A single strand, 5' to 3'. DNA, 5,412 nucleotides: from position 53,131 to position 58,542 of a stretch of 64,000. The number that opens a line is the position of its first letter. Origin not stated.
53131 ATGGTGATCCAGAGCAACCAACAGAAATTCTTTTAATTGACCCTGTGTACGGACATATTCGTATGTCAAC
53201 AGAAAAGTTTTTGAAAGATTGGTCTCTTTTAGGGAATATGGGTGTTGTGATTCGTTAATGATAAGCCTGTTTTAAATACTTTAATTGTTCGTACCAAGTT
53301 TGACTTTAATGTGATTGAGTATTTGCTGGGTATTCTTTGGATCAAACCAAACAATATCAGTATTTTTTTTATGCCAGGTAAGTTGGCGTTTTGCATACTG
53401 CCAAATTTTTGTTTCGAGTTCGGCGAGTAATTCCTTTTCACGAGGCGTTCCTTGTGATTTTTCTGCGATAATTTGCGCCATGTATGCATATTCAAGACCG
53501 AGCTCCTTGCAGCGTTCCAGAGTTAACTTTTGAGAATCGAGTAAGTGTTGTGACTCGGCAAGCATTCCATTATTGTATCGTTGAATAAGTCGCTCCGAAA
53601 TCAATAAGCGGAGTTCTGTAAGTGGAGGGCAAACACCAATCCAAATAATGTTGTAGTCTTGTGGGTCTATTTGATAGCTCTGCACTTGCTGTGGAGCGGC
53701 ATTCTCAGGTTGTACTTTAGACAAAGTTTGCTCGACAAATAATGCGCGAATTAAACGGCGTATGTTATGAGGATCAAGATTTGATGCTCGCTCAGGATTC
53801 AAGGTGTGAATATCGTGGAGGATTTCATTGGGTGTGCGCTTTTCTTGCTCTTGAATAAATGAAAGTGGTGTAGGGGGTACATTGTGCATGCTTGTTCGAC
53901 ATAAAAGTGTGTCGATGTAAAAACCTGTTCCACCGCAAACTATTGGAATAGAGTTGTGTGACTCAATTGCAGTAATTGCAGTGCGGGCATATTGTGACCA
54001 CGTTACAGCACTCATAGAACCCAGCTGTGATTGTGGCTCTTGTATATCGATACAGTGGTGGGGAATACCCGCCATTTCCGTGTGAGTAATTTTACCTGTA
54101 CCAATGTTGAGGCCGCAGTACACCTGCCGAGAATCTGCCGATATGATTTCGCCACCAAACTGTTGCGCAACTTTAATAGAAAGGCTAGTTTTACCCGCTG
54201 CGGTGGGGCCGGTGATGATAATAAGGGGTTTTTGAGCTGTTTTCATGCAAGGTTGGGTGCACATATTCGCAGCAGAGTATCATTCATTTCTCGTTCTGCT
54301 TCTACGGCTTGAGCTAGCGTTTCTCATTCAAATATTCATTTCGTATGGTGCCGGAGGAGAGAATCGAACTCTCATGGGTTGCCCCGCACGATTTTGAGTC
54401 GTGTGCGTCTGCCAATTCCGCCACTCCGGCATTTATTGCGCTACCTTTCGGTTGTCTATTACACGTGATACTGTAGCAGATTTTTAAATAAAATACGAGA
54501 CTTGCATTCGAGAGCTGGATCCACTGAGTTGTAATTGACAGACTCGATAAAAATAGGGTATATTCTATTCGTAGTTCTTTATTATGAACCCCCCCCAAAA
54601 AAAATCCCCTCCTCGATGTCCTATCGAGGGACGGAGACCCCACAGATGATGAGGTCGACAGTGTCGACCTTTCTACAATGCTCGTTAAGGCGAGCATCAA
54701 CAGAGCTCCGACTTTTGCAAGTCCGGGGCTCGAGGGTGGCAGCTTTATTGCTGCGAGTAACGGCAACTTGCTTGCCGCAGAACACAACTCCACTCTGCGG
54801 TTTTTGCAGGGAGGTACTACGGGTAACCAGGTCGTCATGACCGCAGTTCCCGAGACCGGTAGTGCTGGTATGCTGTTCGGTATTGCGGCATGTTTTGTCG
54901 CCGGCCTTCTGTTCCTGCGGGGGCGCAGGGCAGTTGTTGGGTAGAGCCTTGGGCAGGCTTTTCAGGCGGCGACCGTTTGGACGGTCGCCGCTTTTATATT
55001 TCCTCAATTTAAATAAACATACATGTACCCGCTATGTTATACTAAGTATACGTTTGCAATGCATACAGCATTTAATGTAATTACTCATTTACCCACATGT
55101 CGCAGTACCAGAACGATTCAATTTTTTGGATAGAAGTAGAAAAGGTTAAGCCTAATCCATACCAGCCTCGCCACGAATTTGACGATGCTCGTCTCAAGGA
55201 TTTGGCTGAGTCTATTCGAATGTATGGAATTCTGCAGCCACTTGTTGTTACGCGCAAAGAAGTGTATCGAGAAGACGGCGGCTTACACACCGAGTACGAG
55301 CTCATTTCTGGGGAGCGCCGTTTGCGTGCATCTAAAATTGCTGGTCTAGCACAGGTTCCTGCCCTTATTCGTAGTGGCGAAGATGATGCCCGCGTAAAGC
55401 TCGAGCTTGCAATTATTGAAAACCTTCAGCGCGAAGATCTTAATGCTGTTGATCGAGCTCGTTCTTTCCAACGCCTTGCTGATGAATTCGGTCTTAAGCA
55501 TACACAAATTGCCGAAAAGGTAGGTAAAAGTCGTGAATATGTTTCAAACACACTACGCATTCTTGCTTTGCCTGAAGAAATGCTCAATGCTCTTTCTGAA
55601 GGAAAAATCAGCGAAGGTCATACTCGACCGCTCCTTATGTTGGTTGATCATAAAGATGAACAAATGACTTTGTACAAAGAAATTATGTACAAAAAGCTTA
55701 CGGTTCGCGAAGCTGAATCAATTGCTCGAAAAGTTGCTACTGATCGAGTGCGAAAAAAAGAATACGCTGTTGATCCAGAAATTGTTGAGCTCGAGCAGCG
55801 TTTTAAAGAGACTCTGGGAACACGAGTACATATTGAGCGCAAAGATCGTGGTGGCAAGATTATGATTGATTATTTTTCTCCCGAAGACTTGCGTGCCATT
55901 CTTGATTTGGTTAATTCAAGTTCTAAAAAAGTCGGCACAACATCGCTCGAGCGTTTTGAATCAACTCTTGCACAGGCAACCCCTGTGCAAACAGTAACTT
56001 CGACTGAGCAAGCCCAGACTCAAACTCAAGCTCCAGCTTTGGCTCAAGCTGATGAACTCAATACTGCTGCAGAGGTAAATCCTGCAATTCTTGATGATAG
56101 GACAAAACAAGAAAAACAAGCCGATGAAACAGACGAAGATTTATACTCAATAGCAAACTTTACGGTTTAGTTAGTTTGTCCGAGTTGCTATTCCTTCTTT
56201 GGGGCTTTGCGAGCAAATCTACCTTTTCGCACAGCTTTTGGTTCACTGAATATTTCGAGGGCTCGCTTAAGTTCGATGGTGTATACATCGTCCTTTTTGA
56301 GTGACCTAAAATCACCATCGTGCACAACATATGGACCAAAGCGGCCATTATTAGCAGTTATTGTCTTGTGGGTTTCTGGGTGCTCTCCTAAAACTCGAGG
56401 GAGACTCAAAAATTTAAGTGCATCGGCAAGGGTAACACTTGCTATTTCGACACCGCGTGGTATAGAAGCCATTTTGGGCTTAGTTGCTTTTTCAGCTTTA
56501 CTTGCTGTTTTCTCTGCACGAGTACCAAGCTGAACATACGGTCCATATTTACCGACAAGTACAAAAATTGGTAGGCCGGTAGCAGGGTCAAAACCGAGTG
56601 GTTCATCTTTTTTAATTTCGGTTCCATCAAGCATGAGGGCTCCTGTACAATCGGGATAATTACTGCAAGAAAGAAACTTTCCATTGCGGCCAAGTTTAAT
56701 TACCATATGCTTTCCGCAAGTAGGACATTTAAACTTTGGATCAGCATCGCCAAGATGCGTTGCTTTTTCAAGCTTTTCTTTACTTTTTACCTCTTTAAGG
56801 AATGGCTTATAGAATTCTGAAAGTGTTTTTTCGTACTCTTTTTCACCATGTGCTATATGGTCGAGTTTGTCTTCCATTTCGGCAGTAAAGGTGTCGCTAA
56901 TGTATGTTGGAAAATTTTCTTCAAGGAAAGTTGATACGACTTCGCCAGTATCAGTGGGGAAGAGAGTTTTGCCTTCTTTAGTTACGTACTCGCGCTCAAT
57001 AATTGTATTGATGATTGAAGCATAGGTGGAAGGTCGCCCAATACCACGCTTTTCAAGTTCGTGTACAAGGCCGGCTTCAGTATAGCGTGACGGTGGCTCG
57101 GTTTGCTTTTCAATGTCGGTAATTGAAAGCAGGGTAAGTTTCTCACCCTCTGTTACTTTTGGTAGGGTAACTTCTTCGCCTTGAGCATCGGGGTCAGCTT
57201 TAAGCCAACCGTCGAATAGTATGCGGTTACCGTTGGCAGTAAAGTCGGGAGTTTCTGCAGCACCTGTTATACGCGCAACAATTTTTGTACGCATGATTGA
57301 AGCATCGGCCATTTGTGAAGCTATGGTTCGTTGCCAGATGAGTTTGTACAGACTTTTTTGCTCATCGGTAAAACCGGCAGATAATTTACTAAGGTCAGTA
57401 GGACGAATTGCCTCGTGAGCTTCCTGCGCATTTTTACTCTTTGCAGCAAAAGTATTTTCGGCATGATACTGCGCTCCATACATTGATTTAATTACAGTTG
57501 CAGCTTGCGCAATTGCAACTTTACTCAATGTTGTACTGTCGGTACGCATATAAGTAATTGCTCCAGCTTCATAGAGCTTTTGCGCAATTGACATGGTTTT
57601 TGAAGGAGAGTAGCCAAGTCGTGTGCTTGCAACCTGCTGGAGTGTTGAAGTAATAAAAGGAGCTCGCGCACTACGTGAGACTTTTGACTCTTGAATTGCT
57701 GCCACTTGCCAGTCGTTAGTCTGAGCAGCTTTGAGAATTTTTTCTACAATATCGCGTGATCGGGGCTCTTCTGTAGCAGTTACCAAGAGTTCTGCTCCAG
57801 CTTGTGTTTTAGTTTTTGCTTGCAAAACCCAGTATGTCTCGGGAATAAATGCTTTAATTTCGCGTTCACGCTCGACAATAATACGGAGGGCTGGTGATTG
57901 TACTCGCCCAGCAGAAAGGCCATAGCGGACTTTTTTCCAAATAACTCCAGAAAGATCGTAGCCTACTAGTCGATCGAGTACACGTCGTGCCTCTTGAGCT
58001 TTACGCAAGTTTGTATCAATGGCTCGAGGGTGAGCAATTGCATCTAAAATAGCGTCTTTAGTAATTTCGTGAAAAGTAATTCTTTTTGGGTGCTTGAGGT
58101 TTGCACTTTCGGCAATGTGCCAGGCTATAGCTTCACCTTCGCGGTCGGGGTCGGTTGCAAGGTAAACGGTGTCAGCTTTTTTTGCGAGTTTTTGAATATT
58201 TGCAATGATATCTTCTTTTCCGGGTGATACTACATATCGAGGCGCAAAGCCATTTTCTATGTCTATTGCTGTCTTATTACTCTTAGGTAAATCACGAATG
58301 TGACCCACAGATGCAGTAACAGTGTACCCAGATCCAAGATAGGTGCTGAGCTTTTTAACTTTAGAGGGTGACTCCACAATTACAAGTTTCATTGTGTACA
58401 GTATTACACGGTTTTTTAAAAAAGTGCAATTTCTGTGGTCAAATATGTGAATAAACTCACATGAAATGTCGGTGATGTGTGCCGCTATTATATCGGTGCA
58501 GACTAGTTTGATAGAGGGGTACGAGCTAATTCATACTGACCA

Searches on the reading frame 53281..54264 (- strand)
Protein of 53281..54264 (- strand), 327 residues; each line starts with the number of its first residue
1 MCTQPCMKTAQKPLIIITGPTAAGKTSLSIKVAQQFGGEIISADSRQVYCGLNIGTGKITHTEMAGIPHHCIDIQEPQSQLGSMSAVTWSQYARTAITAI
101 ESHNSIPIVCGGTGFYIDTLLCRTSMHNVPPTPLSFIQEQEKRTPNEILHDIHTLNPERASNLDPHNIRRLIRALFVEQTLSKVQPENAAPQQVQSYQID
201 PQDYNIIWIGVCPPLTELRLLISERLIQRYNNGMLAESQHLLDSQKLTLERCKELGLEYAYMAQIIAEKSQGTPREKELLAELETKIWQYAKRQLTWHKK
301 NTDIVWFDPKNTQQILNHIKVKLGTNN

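Call 57: search_protein_families(library=pfam, proteins=[window:53281-54264:-], max_evalue=0.001)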
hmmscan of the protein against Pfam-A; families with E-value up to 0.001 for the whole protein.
window:53281-54264:- (327 aa): 2 families
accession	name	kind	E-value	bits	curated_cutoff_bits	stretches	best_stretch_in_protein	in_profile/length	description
PF01715.23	IPPT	-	9.5e-48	163.4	23.6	1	47-300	1-242/243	IPP transferase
PF01745.22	IPT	-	5.9e-09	36.1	20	1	15-91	4-78/233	Isopentenyl transferase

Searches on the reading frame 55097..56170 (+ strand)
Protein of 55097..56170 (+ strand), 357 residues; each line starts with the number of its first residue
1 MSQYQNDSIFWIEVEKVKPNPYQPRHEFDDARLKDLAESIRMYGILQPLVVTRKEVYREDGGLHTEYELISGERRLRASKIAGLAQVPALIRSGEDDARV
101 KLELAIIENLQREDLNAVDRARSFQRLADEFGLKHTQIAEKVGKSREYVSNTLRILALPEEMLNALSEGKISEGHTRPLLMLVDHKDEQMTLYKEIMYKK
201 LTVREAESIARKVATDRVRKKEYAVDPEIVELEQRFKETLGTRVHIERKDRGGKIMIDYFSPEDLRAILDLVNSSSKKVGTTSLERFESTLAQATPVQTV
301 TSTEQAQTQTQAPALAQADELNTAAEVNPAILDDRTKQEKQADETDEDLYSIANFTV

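Call 57: search_protein_families(library=pfam, proteins=[window:55097-56170:+], max_evalue=0.001)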
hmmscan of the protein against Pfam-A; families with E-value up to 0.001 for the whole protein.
window:55097-56170:+ (357 aa): 3 families
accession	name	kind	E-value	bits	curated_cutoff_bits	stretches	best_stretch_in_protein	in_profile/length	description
PF17762.8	HTH_ParB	-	2.4e-31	108.3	22.6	1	113-213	1-100/102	ParB HTH domain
PF02195.25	ParB_N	-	2.5e-27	95.2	26.3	1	11-111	5-95/95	ParB N-terminal domain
PF23552.2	ParB_C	-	7.8e-11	41.7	23.8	1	226-270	2-47/50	ParB dimerisation domain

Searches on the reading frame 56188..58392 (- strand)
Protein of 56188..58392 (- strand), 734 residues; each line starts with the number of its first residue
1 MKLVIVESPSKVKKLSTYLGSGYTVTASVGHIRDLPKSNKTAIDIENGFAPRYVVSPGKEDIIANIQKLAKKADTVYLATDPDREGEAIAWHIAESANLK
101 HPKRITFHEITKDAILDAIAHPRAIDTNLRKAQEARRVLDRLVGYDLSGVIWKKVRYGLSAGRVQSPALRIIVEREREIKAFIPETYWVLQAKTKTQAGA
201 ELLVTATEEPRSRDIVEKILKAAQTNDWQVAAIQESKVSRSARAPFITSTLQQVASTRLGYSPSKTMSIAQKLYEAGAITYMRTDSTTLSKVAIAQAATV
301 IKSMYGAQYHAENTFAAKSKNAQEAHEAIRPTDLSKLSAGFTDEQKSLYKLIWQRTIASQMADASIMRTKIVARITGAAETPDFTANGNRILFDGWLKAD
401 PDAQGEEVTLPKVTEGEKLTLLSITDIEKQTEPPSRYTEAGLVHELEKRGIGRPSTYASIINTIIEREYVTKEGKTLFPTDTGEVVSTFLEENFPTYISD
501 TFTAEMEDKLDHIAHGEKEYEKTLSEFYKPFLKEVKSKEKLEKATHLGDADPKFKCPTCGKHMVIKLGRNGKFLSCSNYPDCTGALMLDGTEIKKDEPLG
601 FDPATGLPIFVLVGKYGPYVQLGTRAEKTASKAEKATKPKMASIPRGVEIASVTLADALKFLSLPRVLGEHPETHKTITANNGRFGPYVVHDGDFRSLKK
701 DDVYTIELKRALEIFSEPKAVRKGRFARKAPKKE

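Call 10: search_protein_families(library=pfam, proteins=[window:56188-58392:-], max_evalue=0.001)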
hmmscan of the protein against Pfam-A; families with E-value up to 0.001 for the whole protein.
window:56188-58392:- (734 aa): 5 families
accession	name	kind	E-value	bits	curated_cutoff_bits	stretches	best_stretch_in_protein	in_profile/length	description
PF01131.25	Topoisom_bac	-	3.6e-122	408.8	35.1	1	125-524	2-410/411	DNA topoisomerase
PF13368.11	Toprim_C_rpt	-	2.7e-32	110.9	22.3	2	671-723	1-54/57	Topoisomerase C-terminal repeat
PF01751.28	Toprim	-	1e-24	86.9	23.1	1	2-110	1-96/96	Toprim domain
PF01396.24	Zn_ribbon_Top1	-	6.4e-14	51.9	32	1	555-583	3-31/39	Topoisomerase DNA binding C4 zinc finger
PF13662.12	Toprim_4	-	0.00086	19.9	25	0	48-106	47-82/85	Toprim domain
